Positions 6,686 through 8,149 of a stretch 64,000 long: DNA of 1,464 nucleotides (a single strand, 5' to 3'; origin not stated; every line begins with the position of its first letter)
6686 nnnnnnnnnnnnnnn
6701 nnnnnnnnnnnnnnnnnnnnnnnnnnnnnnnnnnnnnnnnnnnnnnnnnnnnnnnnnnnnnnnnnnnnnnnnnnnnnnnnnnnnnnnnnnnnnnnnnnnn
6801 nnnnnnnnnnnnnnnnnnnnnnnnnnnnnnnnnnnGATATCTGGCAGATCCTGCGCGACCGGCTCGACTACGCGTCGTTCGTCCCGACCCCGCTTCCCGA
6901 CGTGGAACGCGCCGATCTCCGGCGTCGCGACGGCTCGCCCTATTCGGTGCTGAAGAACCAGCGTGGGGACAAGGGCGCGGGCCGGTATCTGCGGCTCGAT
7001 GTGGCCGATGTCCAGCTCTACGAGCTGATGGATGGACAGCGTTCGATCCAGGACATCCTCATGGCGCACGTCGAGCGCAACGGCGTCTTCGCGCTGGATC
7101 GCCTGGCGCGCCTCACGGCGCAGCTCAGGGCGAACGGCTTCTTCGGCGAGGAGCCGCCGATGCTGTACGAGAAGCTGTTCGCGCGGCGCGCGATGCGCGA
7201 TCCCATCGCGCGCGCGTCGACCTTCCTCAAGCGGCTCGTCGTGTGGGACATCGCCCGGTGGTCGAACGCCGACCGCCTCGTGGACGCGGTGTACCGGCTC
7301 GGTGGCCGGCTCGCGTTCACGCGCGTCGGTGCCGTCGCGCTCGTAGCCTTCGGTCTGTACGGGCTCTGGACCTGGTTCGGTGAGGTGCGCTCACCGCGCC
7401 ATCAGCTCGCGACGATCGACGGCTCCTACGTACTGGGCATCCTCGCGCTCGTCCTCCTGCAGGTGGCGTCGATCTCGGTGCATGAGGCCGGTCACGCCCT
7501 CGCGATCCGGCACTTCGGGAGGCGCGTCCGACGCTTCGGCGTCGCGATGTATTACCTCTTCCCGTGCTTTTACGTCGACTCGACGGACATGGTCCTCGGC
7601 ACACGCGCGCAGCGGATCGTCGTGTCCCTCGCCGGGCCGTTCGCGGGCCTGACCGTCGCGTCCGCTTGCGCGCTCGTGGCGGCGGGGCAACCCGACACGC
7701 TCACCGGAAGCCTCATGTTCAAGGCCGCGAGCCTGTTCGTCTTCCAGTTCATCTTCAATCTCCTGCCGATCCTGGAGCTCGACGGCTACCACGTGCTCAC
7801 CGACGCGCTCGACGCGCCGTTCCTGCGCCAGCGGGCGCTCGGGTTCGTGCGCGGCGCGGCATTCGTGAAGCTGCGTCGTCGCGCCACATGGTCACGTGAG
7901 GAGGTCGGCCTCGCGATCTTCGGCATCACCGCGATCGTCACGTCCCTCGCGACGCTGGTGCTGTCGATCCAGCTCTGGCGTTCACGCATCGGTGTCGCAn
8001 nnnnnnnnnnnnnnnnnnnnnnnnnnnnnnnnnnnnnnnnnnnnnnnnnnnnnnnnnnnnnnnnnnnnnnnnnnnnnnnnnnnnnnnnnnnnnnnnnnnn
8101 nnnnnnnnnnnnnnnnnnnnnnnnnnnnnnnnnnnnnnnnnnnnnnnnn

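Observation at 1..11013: Putative cAMP-gated proteolysis / peptide-processing module: multi-GAF kinase, receiver-cyclase, cNMP-regulated M50 protease with RRE-like domain, leader-bearing repeat protein, CRP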

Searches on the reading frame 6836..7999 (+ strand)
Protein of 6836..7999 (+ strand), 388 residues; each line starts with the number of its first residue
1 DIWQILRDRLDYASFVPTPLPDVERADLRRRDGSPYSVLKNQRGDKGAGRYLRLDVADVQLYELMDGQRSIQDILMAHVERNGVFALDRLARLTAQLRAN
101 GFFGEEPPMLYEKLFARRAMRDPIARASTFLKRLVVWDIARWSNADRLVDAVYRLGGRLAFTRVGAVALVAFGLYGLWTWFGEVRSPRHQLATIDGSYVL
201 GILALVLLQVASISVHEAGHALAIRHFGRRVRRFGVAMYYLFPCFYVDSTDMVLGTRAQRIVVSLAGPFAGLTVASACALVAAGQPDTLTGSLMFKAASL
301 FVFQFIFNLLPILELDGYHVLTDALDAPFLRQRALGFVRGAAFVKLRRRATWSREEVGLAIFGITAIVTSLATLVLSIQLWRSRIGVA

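Call 42: find_related_loci(query=A2, collection=genome_contigs, flank=10000)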
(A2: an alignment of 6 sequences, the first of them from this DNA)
Query A2 (388 aa) in genome_contigs; peptide patterns used: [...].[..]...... (x = any residue, [..] = any of these).
599 stretches matched a pattern (row limit reached: there are more); 358 encode a relative of the query (tblastn E <= 1e-3); the best 80 are kept; 80 distinct loci.
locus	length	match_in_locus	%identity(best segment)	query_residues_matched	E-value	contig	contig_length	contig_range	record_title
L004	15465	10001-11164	84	1-388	0e+0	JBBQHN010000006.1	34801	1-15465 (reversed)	MAG: Candidatus Limnocylindria bacterium isolate Co_metawrap_902 Cmw_902_k141_1624900_length_34801_cov_14.9968, whole ge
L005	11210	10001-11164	81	1-388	0e+0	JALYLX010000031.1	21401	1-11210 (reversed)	MAG: Chloroflexota bacterium isolate AFD bin50 SD1486_k127_234999, whole genome shotgun sequence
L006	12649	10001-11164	80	1-388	0e+0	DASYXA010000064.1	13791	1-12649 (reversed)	MAG TPA_asm: Candidatus Limnocylindria bacterium isolate SMAG_U6296 k141_376156, whole genome shotgun sequence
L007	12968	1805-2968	80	1-388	0e+0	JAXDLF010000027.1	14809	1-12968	MAG: Chloroflexota bacterium isolate BP_611 scaffold_458857, whole genome shotgun sequence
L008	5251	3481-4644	80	1-388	0e+0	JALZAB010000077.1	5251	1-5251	MAG: Chloroflexota bacterium isolate KAP bin80 SD1490-92_k127_1610916, whole genome shotgun sequence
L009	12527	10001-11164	80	1-388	0e+0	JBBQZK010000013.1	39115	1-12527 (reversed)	MAG: Candidatus Limnocylindria bacterium isolate Co_metawrap_2216 Cmw_2216_k141_900737_length_39115_cov_16.9984, whole g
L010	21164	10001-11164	79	1-388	0e+0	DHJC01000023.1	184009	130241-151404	MAG TPA_asm: Chloroflexi bacterium UBA4730 UBA4730_contig_115, whole genome shotgun sequence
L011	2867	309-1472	79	1-388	0e+0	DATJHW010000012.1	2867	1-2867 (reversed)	MAG TPA_asm: Candidatus Saccharimonadales bacterium isolate SMAG_U15522 k141_10391376, whole genome shotgun sequence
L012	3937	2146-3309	79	1-388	0e+0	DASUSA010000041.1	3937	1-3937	MAG TPA_asm: Candidatus Limnocylindria bacterium isolate SMAG_U1722 k141_597620, whole genome shotgun sequence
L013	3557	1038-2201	79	1-388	0e+0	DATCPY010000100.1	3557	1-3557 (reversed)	MAG TPA_asm: Candidatus Limnocylindria bacterium isolate SMAG_U7239 k141_74041, whole genome shotgun sequence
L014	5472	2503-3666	79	1-388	0e+0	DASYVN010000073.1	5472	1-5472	MAG TPA_asm: Candidatus Limnocylindria bacterium isolate SMAG_U6255 k141_268520, whole genome shotgun sequence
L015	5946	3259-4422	77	1-388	0e+0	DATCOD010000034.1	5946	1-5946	MAG TPA_asm: Candidatus Limnocylindria bacterium isolate SMAG_U7192 k141_2113, whole genome shotgun sequence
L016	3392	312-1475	78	1-388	0e+0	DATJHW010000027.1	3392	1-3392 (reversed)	MAG TPA_asm: Candidatus Saccharimonadales bacterium isolate SMAG_U15522 k141_8696104, whole genome shotgun sequence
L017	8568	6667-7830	72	1-388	0e+0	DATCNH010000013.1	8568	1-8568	MAG TPA_asm: Candidatus Limnocylindria bacterium isolate SMAG_U7170 k141_1040, whole genome shotgun sequence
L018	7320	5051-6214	72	1-388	0e+0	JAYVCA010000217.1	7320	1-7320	MAG: Chloroflexota bacterium isolate GL30_DN_metabat_152 GL30_DN_metabat_152_216, whole genome shotgun sequence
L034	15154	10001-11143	36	1-386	2e-73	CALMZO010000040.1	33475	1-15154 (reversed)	MAG TPA_asm: uncultured Chloroflexi bacterium isolate SRR6670122_bin.22_CONCOCT_v1.1_MAG genome assembly, contig: ERZ534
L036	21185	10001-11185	35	2-384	7e-67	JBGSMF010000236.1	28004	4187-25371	MAG: Thermoflexales bacterium isolate JTS-AC224 k141_1699038, whole genome shotgun sequence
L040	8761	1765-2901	34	1-384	2e-64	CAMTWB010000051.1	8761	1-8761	MAG: uncultured delta proteobacterium isolate G05_MAG_00005 genome assembly, contig: G05_MAG_00005_000000000030, whole g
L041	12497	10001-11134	34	1-382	1e-63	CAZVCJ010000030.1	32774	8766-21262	MAG TPA_asm: uncultured Anaerolineae bacterium isolate SRP178699_co1_610 genome assembly, contig: NODE_1381_length_32774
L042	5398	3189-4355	33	2-385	2e-62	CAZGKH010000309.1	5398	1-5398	MAG TPA_asm: uncultured Anaerolineae bacterium isolate binchicken_co275_239 genome assembly, contig: NODE_28375_length_5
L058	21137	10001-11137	35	1-384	3e-59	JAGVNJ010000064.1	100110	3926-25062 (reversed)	MAG: Candidatus Edwardsbacteria bacterium isolate DeMMO3_1 c_000000087593, whole genome shotgun sequence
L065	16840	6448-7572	35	2-386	2e-58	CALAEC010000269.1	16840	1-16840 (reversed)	MAG TPA_asm: uncultured actinobacterium isolate ERR671918_bin.18_CONCOCT_v1.1_MAG genome assembly, contig: ERZ1756179.35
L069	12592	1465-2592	35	1-372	2e-57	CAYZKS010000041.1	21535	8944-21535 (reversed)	MAG TPA_asm: uncultured Anaerolineales bacterium isolate SRP098346_co1_3 genome assembly, contig: NODE_2243_length_21535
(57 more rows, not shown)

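Call 57: search_protein_families(library=pfam, alignment_id=A4, max_evalue=0.00001)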
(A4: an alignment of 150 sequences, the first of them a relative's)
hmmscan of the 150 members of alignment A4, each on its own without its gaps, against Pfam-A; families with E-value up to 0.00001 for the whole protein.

A. member 1, L033:6309-6575:+ (89 aa): 0 families

B. families by the number of members that match (of 150 scanned): 173 families (the first 25 are shown)
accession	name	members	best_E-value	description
PF00535.33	Glycos_transf_2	7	1.3e-31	Glycosyl transferase family 2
PF13641.12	Glyco_tranf_2_3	7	2.7e-23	Glycosyltransferase like family 2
PF13424.12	TPR_12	6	2.2e-71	Tetratricopeptide repeat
PF00515.34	TPR_1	6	1.1e-42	Tetratricopeptide repeat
PF07719.23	TPR_2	6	1.1e-38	Tetratricopeptide repeat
PF13181.12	TPR_8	6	1.2e-26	Tetratricopeptide repeat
PF10111.15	Glyco_tranf_2_2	6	4e-09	Glycosyltransferase like family 2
PF01551.29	Peptidase_M23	5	1.8e-18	Peptidase family M23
PF13176.12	TPR_7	4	1.1e-46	Tetratricopeptide repeat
PF13432.12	TPR_16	4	4.7e-28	Tetratricopeptide repeat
PF13374.12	TPR_10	4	1.5e-24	Tetratricopeptide repeat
PF04055.27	Radical_SAM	4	5.7e-22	Radical SAM superfamily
PF13174.12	TPR_6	4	3.6e-20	Tetratricopeptide repeat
PF17874.7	TPR_MalT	4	9.8e-19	MalT-like TPR region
PF08443.16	RimK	4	1.1e-18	RimK-like ATP-grasp domain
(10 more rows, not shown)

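Call 59: search_protein_families(library=pfam, proteins=[L042:1771-3042:+, L040:3694-5631:+, L034:7430-8107:+, L036:5474-9628:-, L034:5487-6392:+, L034:12800-13663:-, L058:13979-14434:-, L041:3302-4132:+, L065:5615-6364:+, L069:1354-4725:+], max_evalue=0.001)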
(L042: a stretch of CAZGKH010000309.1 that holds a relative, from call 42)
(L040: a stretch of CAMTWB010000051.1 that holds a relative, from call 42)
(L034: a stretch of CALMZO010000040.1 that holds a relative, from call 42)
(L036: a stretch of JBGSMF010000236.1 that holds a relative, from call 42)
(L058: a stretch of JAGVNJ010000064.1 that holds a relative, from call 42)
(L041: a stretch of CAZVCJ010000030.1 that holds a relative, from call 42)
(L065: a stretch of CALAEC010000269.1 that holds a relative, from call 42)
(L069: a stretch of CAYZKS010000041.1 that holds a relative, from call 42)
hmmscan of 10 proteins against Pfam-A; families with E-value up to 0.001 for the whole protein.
L042:1771-3042:+ (424 aa): 2 families
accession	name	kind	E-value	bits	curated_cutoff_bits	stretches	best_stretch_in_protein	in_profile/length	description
PF05193.26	Peptidase_M16_C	-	1.5e-41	142.7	23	1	178-354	1-180/181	Peptidase M16 inactive domain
PF00675.25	Peptidase_M16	-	1.1e-26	94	22.3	1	20-172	3-148/149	Insulinase (Peptidase family M16)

L040:3694-5631:+ (646 aa): 1 family
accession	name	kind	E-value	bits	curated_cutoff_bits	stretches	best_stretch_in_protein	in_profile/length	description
PF04055.27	Radical_SAM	-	2e-16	61.1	29.5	1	290-449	2-164/166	Radical SAM superfamily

L034:7430-8107:+ (226 aa): 1 family
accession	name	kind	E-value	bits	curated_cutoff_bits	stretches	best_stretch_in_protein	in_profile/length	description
PF01551.29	Peptidase_M23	-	2e-18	66.8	28.7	1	29-131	2-95/96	Peptidase family M23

L036:5474-9628:- (1385 aa): 8 families
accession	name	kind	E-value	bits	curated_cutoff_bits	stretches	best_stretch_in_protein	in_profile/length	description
PF13424.12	TPR_12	-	1.7e-27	95.9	30.1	4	1011-1083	2-76/77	Tetratricopeptide repeat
PF13191.12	AAA_16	-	1.1e-23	85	32.6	1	472-657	2-165/167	AAA ATPase domain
PF00211.25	Guanylate_cyc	-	2.1e-21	76.8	21.9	2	42-213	10-159/183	Adenylate and Guanylate cyclase catalytic domain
PF00515.34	TPR_1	-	2e-18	65.8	27.8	1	1014-1042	3-31/34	Tetratricopeptide repeat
PF07719.23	TPR_2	-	8e-13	47.9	27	0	1014-1042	3-31/34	Tetratricopeptide repeat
PF17874.7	TPR_MalT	-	6.1e-10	39.3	45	2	1014-1166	42-195/336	MalT-like TPR region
PF13181.12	TPR_8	-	1.5e-07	31.4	25.7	0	1017-1041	6-30/34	Tetratricopeptide repeat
PF13374.12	TPR_10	-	2.1e-07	31.1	27.5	0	1093-1121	3-31/42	Tetratricopeptide repeat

L034:5487-6392:+ (302 aa): 3 families
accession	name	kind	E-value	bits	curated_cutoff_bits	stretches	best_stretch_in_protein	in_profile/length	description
PF00535.33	Glycos_transf_2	-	1.3e-30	107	23.3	1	20-172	1-160/168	Glycosyl transferase family 2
PF10111.15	Glyco_tranf_2_2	-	3.9e-07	30.3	27.3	1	20-108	1-93/276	Glycosyltransferase like family 2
PF13641.12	Glyco_tranf_2_3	-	1.1e-06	29.3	27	1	19-108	3-98/230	Glycosyltransferase like family 2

L034:12800-13663:- (288 aa): 2 families
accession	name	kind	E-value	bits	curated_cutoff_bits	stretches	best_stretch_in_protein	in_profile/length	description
PF08443.16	RimK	-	6.3e-15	55.7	21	1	116-278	26-187/188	RimK-like ATP-grasp domain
PF07478.18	Dala_Dala_lig_C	-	0.00035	20.6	24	0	101-255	4-173/204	D-ala D-ala ligase C-terminus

L058:13979-14434:- (152 aa): 1 family
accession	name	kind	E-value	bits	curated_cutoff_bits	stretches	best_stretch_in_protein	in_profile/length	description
PF00027.35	cNMP_binding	-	2e-22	79.4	27.5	1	33-118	2-88/89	Cyclic nucleotide-binding domain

L041:3302-4132:+ (277 aa): 6 families
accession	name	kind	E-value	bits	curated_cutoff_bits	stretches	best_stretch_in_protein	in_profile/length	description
PF10609.15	ParA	-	7e-20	71.9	27.1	2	21-80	2-61/246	NUBPL iron-transfer P-loop NTPase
PF13614.12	AAA_31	-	1.4e-16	61.4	27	1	23-194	2-158/177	AAA domain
PF01656.29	CbiA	-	4.1e-16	59.5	25.4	1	25-252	1-121/125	CobQ/CobB/MinD/ParA nucleotide binding domain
PF09140.17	MipZ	-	4.4e-05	23.3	20.7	1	25-70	3-48/262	ATPase MipZ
PF07015.17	VirC1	-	7.3e-05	22.6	24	0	24-64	3-43/231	VirC1 protein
PF06564.18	CBP_BcsQ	-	8.1e-05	22.7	21.3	1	24-60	3-39/234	Cellulose biosynthesis protein BcsQ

L065:5615-6364:+ (250 aa): 0 families

L069:1354-4725:+ (1124 aa): 2 families
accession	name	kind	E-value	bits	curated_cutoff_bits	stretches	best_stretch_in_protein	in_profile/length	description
PF00027.35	cNMP_binding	-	2.2e-48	162.6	27.5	2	884-967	3-86/89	Cyclic nucleotide-binding domain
PF02163.28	Peptidase_M50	-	0.00018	21.3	27.2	0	305-357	143-195/221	Peptidase family M50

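Call 94: search_protein_families(library=pfam, alignment_id=A7, max_evalue=0.00001)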
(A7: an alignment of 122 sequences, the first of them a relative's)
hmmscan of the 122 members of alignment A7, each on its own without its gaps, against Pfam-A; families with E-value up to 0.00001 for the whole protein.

A. member 1, L056:9511-9879:- (123 aa): 0 families

B. families by the number of members that match (of 122 scanned): 184 families (the first 25 are shown)
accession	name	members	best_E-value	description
PF00027.35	cNMP_binding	5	2.6e-27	Cyclic nucleotide-binding domain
PF13191.12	AAA_16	5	3.8e-24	AAA ATPase domain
PF00211.25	Guanylate_cyc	4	1.8e-30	Adenylate and Guanylate cyclase catalytic domain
PF00515.34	TPR_1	4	6.9e-26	Tetratricopeptide repeat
PF07719.23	TPR_2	4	1.2e-19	Tetratricopeptide repeat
PF07676.18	PD40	4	2.1e-10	WD40-like Beta Propeller Repeat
PF10609.15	ParA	3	4.2e-61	NUBPL iron-transfer P-loop NTPase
PF13424.12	TPR_12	3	7.3e-39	Tetratricopeptide repeat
PF01656.29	CbiA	3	2.7e-19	CobQ/CobB/MinD/ParA nucleotide binding domain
PF13614.12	AAA_31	3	3.1e-13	AAA domain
PF00579.31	tRNA-synt_1b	2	1.3e-87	tRNA synthetases class I (W and Y)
PF00400.38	WD40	2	5.8e-66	WD domain, G-beta repeat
PF25174.1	Beta-prop_THOC3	2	7.8e-60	THOC3 beta-propeller domain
PF24807.1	WD40_CDC20-Fz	2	3.9e-55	CDC20/Fizzy WD40 domain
PF25173.1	Beta-prop_WDR3_1st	2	1.2e-49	WDR3 first beta-propeller domain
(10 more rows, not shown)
